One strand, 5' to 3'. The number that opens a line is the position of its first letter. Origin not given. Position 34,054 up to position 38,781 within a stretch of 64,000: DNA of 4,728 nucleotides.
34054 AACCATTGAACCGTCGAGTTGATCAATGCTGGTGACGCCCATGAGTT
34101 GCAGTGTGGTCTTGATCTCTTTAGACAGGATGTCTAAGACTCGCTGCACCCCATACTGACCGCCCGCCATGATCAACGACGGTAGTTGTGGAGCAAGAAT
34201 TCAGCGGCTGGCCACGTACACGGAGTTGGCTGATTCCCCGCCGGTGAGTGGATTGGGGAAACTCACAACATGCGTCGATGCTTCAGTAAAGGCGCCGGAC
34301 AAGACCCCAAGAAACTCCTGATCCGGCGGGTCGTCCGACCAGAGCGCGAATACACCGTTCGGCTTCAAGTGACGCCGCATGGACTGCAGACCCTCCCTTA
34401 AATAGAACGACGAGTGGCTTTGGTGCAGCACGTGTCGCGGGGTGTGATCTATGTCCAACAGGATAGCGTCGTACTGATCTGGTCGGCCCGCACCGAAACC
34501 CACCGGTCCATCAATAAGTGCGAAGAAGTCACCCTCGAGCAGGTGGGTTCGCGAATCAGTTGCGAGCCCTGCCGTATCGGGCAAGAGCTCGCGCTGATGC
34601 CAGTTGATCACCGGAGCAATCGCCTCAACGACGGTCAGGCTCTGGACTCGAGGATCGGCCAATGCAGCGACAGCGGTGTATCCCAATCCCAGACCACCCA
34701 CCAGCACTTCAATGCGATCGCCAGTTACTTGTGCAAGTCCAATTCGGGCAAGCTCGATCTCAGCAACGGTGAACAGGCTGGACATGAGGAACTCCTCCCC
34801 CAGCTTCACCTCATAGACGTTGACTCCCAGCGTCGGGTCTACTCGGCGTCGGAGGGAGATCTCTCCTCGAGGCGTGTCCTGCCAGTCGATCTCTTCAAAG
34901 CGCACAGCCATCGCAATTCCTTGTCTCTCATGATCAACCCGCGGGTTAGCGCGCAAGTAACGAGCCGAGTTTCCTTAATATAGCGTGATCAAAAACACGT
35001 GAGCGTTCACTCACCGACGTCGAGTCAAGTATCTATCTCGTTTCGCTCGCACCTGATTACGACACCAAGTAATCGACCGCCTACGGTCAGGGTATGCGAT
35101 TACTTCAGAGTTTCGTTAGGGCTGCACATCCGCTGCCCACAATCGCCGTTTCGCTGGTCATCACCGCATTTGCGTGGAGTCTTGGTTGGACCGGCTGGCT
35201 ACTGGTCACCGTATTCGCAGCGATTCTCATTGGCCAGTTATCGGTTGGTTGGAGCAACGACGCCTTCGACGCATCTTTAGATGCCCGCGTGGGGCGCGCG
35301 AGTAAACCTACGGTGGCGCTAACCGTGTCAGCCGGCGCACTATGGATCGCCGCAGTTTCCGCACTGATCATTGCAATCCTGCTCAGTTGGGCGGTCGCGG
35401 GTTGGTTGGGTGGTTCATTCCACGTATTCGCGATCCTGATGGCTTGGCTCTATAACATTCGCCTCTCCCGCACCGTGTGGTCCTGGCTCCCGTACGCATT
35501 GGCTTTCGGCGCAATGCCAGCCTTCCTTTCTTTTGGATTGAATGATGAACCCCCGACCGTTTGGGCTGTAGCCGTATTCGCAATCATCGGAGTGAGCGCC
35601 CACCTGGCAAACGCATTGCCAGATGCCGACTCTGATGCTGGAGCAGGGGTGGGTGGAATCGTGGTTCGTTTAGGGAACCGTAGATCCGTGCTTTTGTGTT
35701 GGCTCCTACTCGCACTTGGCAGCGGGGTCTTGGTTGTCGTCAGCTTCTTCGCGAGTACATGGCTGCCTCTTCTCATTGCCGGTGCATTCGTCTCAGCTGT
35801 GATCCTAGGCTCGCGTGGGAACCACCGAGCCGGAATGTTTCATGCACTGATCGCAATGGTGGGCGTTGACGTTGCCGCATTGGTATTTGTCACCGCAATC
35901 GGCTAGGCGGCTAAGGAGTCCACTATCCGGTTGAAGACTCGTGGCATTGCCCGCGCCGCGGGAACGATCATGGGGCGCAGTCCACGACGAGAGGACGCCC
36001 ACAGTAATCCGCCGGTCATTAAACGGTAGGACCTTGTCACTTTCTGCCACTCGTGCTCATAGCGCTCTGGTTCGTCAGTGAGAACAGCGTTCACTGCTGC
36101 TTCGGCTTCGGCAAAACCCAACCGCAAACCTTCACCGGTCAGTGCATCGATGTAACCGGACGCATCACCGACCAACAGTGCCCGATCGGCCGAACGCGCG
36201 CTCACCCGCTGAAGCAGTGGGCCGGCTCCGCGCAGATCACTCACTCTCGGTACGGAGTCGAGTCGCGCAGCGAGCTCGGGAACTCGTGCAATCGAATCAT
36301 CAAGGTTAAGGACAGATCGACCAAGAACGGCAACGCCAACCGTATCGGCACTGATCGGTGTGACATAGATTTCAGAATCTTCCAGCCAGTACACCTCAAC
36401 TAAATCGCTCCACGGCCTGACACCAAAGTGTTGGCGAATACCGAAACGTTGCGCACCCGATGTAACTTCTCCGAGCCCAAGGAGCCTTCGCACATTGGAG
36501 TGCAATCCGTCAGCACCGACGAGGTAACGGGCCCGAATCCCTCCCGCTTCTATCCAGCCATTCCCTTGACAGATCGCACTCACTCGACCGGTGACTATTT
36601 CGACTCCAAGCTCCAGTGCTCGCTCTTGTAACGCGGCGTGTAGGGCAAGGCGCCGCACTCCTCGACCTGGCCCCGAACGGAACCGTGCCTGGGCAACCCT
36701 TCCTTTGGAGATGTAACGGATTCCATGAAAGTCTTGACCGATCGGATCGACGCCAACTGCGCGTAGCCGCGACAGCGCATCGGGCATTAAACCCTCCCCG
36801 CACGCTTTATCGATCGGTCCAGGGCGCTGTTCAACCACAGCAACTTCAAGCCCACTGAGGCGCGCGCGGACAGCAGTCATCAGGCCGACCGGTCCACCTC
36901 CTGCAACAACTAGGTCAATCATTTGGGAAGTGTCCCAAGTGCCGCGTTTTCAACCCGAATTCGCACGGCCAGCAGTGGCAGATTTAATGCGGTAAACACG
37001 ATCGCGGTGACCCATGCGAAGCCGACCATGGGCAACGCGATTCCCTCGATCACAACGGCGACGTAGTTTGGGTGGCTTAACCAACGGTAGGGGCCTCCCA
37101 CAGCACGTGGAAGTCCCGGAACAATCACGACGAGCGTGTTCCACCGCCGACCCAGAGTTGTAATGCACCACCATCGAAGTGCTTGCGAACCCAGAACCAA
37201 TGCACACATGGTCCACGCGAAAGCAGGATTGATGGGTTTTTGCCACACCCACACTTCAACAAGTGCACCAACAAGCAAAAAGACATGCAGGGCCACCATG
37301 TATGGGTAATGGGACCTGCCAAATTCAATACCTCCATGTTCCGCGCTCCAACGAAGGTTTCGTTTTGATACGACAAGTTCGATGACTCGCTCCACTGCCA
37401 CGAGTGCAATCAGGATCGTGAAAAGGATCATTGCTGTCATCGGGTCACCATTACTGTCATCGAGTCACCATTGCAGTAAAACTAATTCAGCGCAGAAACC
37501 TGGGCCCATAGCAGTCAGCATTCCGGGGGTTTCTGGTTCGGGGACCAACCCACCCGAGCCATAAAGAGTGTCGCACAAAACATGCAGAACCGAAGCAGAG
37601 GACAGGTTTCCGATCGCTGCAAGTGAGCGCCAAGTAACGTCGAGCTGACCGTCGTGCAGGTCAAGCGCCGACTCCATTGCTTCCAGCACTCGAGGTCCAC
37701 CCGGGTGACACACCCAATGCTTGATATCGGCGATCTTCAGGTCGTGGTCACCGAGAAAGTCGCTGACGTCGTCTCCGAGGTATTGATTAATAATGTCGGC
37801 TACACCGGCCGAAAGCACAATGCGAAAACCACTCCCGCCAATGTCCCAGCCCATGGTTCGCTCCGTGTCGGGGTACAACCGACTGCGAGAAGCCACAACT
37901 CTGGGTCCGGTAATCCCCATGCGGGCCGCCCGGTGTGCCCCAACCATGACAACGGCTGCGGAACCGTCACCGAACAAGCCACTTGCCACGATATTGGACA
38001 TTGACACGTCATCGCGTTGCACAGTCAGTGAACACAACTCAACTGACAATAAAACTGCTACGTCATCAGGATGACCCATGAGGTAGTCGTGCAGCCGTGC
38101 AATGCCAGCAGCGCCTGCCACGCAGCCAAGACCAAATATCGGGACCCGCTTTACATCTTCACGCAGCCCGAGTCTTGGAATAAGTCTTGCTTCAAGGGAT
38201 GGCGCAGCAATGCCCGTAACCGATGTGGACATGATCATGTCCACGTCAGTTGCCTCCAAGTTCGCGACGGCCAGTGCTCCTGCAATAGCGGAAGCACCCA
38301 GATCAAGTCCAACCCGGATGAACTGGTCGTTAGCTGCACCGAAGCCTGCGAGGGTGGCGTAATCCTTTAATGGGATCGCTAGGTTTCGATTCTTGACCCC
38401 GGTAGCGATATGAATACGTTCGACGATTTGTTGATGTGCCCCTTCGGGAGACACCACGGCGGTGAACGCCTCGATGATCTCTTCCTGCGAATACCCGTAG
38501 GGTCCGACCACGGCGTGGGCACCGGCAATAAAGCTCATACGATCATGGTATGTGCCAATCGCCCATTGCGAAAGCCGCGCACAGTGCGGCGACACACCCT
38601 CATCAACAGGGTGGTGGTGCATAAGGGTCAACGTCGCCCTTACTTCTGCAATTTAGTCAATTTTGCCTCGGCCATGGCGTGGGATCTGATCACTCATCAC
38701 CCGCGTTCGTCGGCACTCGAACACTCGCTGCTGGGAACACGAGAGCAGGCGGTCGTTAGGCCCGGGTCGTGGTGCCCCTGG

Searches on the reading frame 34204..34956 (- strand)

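Call 14: search_protein_families(library=pfam, proteins=[window:34204-34956:-], max_evalue=0.001)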
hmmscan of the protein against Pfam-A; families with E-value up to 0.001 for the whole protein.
window:34204-34956:- (251 aa): 0 families

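Call 30: search_protein_families(library=ncbifam, proteins=[window:34204-34956:-], max_evalue=0.001)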
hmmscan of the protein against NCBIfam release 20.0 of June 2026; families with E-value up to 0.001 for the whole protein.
window:34204-34956:- (251 aa): 1 family
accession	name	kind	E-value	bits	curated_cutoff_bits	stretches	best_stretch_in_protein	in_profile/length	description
NF002010.0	PRK00811.1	equivalog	0.00089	18.6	260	0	82-210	80-196/287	polyamine aminopropyltransferase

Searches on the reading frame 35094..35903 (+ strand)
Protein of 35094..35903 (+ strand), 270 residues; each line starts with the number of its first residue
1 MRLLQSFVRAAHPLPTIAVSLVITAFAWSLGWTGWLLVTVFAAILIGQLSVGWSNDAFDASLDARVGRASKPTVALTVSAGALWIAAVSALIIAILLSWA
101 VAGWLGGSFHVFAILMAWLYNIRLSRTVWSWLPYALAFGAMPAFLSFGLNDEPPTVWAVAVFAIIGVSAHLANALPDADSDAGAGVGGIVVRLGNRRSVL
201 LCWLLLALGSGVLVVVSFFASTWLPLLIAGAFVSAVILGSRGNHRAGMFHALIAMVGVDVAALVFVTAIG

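Call 14: search_protein_families(library=pfam, proteins=[window:35094-35903:+], max_evalue=0.001)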
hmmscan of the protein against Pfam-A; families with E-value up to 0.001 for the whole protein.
window:35094-35903:+ (270 aa): 1 family
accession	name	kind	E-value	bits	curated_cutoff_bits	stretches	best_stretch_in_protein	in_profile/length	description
PF01040.23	UbiA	-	1.5e-19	70.7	34.2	1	22-238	6-226/250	UbiA prenyltransferase family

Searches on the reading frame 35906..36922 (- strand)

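Call 14: search_protein_families(library=pfam, proteins=[window:35906-36922:-], max_evalue=0.001)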
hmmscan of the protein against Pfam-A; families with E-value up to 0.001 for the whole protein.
window:35906-36922:- (339 aa): 4 families
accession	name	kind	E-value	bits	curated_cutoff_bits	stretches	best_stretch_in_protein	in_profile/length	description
PF01494.25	FAD_binding_3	-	5.7e-13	49.2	22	2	127-265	146-303/349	FAD binding domain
PF01266.30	DAO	-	3.9e-09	36.9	27.9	1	3-36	1-34/353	FAD dependent oxidoreductase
PF03486.20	HI0933_like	-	0.00053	19.9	50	1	3-39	2-38/244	HI0933-like protein Rossmann domain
PF00890.30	FAD_binding_2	-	0.00089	19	20.4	0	3-46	1-45/414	FAD binding domain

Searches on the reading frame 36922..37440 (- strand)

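Call 14: search_protein_families(library=pfam, proteins=[window:36922-37440:-], max_evalue=0.001)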
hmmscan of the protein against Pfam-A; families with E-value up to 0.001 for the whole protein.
window:36922-37440:- (173 aa): 2 families
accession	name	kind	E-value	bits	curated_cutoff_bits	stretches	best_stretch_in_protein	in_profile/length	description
PF04140.19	ICMT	-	5.4e-23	81.7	24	1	80-168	3-93/95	Isoprenylcysteine carboxyl methyltransferase (ICMT) family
PF04191.18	PEMT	-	0.00059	20.7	25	1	79-166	7-96/105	Phospholipid methyltransferase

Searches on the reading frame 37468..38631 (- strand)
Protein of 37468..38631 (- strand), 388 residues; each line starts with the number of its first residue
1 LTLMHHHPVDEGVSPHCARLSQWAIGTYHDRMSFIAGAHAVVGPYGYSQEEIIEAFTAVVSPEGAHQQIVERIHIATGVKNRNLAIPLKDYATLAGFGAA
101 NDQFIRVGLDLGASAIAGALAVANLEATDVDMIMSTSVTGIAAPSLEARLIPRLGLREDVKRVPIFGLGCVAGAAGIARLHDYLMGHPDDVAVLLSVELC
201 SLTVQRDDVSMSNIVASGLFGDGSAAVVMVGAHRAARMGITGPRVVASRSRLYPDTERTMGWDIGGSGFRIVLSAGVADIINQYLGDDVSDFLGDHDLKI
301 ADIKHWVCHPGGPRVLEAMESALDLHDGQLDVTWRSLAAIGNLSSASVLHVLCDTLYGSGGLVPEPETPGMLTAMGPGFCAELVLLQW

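Call 14: search_protein_families(library=pfam, proteins=[window:37468-38631:-], max_evalue=0.001)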
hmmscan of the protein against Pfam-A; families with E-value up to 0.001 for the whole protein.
window:37468-38631:- (388 aa): 4 families
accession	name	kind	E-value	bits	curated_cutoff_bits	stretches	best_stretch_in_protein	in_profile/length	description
PF02797.21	Chal_sti_synt_C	-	1.8e-14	54.4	27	1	247-387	4-148/151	Chalcone and stilbene synthases, C-terminal domain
PF08392.18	FAE1_CUT1_RppA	-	1.1e-13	51.6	27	1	114-233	89-207/290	FAE1/Type III polyketide synthase-like protein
PF00195.25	Chal_sti_synt_N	-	5.1e-11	42.9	27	1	109-232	100-223/225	Chalcone and stilbene synthases, N-terminal domain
PF08541.16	ACP_syn_III_C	-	1.3e-05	25.7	26.6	1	295-388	3-90/90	3-Oxoacyl-[acyl-carrier-protein (ACP)] synthase III C terminal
